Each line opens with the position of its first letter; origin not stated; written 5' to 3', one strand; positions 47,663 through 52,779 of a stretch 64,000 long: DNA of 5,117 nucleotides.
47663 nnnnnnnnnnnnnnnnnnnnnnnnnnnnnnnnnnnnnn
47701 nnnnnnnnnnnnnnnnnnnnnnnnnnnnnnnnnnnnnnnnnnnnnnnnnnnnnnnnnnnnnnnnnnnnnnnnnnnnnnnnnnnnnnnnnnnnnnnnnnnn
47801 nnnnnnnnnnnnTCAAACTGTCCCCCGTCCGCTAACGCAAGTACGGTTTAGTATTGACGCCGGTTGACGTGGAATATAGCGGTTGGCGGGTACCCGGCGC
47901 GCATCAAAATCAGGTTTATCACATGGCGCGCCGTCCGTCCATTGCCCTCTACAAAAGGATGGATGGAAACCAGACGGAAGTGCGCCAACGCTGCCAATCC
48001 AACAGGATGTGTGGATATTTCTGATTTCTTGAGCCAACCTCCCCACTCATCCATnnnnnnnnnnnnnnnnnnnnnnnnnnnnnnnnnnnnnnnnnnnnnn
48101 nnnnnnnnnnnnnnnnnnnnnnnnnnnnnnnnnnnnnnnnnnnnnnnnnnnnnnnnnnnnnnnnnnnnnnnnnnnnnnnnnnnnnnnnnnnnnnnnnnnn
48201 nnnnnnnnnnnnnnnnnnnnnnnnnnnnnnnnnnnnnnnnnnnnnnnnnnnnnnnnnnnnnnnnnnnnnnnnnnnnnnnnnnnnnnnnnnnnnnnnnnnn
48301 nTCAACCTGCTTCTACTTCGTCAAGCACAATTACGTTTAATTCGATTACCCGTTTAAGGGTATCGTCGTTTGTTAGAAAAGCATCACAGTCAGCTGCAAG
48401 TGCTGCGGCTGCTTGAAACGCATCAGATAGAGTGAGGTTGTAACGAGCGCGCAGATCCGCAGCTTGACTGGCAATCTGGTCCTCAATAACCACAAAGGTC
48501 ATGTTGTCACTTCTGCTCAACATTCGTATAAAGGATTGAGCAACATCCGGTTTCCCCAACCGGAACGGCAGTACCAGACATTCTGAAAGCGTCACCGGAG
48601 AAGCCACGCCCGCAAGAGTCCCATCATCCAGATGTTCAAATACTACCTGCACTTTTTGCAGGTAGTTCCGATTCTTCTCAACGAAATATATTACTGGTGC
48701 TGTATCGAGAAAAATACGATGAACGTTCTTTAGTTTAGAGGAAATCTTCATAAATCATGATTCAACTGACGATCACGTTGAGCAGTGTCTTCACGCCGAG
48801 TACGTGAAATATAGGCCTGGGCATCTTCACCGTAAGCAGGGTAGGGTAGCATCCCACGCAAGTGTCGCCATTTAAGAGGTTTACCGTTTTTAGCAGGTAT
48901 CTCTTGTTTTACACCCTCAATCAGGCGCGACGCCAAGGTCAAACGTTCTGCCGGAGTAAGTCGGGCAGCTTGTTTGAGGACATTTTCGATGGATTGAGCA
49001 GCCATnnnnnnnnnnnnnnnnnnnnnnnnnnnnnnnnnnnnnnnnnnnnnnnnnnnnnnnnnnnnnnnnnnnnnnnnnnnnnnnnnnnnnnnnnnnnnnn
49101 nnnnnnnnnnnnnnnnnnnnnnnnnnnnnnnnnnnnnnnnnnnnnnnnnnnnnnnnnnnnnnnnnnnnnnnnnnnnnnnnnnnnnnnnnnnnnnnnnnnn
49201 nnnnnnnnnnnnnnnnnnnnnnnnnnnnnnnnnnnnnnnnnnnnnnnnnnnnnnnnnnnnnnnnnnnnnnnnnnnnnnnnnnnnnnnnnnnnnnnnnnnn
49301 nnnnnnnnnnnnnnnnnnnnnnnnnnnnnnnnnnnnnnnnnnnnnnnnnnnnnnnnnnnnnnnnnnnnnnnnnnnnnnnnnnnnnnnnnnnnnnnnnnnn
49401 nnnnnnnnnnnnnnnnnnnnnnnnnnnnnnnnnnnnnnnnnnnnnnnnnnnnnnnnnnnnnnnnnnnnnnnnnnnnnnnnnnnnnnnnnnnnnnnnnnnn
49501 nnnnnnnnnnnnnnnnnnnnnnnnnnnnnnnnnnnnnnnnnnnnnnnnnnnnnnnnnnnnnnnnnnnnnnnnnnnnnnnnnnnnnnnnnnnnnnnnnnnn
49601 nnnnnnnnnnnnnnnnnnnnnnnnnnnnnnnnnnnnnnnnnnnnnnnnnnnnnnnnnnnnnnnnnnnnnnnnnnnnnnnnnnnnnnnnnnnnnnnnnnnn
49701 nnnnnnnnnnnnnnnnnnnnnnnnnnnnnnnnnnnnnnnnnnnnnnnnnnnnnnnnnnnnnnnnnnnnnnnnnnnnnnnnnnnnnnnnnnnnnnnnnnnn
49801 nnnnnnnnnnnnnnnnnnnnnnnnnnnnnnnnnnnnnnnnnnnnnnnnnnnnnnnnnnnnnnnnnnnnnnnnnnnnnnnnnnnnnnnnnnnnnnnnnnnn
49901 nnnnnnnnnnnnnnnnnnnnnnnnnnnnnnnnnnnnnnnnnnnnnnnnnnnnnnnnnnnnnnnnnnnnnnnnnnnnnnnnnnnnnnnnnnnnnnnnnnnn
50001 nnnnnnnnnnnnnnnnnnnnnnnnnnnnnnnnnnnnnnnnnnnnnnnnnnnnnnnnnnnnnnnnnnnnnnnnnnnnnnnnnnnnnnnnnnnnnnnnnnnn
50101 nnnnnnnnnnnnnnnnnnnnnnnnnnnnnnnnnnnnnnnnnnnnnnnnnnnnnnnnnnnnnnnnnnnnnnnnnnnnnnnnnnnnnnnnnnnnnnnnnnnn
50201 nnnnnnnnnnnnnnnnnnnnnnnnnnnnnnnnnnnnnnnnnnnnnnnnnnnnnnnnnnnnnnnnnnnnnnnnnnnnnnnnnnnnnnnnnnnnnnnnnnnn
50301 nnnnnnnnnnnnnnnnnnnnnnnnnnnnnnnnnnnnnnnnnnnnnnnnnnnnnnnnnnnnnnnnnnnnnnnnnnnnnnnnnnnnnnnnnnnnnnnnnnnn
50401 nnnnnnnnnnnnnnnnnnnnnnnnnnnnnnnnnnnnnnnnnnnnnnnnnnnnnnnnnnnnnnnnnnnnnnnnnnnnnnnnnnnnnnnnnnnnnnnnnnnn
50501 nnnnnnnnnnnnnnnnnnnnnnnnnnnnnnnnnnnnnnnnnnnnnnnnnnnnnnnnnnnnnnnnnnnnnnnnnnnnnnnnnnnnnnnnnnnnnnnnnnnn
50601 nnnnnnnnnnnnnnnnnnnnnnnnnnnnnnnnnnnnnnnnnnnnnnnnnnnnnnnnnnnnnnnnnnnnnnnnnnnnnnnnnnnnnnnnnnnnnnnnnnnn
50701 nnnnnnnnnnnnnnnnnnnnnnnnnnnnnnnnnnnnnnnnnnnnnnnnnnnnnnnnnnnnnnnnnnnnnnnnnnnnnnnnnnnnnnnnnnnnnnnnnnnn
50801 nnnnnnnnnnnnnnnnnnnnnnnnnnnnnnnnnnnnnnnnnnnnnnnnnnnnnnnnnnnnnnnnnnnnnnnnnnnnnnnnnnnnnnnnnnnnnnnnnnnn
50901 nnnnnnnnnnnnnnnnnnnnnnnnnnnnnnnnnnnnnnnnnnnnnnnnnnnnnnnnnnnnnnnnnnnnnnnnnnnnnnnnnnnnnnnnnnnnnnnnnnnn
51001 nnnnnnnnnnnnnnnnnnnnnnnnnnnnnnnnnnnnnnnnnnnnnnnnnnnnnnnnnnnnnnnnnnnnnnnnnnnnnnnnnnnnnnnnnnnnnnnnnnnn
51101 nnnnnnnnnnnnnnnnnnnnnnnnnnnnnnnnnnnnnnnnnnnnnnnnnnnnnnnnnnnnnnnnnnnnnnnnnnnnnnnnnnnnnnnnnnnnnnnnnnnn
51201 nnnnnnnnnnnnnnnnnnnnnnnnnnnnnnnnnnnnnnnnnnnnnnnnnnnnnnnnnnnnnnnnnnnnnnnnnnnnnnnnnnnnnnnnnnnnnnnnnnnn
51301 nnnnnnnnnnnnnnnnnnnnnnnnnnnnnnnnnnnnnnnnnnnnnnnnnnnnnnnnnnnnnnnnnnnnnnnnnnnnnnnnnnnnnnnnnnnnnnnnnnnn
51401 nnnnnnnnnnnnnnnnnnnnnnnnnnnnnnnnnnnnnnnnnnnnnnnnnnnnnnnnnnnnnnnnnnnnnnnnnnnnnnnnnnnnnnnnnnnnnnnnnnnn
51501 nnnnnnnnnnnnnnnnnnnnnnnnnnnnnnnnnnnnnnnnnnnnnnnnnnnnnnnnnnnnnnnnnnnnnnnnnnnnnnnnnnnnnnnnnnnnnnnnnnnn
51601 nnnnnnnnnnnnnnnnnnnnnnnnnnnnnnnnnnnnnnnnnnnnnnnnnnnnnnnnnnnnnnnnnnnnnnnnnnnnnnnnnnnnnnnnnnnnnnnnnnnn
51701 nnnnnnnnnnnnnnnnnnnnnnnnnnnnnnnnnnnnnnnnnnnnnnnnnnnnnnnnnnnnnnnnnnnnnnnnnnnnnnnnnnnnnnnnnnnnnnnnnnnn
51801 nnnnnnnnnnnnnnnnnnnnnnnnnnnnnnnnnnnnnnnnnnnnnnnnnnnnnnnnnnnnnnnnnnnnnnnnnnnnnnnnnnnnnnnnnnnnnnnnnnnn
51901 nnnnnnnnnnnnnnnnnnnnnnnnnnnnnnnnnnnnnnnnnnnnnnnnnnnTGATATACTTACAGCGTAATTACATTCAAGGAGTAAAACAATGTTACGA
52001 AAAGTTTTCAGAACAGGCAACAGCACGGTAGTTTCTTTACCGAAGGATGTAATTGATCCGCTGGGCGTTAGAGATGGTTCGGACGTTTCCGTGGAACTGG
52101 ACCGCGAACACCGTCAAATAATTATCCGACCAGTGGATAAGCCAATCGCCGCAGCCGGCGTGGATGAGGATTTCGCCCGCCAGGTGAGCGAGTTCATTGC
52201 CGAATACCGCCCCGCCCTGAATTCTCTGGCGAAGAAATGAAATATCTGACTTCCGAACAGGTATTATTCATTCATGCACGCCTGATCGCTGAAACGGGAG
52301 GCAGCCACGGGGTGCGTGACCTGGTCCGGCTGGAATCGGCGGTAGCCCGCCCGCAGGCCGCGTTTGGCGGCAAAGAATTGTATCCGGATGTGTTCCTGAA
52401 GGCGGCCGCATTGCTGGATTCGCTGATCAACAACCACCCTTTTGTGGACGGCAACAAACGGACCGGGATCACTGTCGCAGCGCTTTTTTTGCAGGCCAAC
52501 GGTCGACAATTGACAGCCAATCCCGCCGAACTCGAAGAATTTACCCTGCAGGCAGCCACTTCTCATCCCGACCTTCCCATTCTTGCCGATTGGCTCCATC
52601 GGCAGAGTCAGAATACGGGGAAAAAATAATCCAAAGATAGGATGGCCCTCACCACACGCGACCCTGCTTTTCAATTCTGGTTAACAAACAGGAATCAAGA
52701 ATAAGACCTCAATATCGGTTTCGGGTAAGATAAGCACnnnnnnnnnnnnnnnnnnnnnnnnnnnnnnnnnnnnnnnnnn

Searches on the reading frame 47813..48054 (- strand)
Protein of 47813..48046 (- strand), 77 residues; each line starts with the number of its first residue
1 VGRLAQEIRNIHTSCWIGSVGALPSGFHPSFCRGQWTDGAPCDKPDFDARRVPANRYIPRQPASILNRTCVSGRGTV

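Call 51: search_protein_families(library=pfam, proteins=[window:47813-48046:-, window:47848-48054:-], max_evalue=0.05)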
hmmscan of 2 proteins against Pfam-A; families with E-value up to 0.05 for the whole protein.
window:47813-48046:- (77 aa): 0 families

window:47848-48054:- (68 aa): 1 family
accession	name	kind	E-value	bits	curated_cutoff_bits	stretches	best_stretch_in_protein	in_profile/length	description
PF02661.23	Fic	-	1.2e-12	49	24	1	1-50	46-93/93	Fic/DOC family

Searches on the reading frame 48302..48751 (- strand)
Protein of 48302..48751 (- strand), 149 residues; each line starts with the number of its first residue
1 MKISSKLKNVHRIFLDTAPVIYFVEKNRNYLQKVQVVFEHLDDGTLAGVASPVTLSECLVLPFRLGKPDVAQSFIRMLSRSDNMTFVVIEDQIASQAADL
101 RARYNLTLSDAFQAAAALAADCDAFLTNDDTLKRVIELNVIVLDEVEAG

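Call 12: search_protein_families(library=pfam, proteins=[window:48302-48751:-], max_evalue=0.01)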
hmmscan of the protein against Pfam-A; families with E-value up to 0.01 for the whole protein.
window:48302-48751:- (149 aa): 2 families
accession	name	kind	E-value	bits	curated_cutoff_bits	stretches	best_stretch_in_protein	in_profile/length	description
PF01850.27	PIN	-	1.1e-13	52.3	23.6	1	13-135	1-117/120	PIN domain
PF13470.12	PIN_3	-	0.0035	18.6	27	1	12-129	1-113/115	PIN domain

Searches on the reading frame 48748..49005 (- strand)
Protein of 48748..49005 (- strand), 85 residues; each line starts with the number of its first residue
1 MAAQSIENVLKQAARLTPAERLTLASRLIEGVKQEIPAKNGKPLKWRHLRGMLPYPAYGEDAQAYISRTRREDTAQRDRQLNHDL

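Call 12: search_protein_families(library=pfam, proteins=[window:48748-49005:-], max_evalue=0.01)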
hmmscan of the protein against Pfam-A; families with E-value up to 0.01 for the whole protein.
window:48748-49005:- (85 aa): 0 families

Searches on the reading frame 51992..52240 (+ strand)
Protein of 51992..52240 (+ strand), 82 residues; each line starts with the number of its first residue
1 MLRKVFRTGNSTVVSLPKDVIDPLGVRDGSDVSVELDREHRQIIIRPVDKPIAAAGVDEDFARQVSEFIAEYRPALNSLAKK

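Call 12: search_protein_families(library=pfam, proteins=[window:51992-52240:+], max_evalue=0.01)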
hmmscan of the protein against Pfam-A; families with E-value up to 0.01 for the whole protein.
window:51992-52240:+ (82 aa): 1 family
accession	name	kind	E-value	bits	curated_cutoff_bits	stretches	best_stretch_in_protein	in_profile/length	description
PF04014.23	MazE_antitoxin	-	1.9e-10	40.9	24.7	1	5-51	1-46/48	Antidote-toxin recognition MazE, bacterial antitoxin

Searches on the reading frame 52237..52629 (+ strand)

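Call 12: search_protein_families(library=pfam, proteins=[window:52237-52629:+], max_evalue=0.01)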
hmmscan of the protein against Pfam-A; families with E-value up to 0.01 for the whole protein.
window:52237-52629:+ (130 aa): 1 family
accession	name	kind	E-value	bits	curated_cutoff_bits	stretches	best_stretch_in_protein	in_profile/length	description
PF02661.23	Fic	-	3e-21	76.5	24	1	3-85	1-93/93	Fic/DOC family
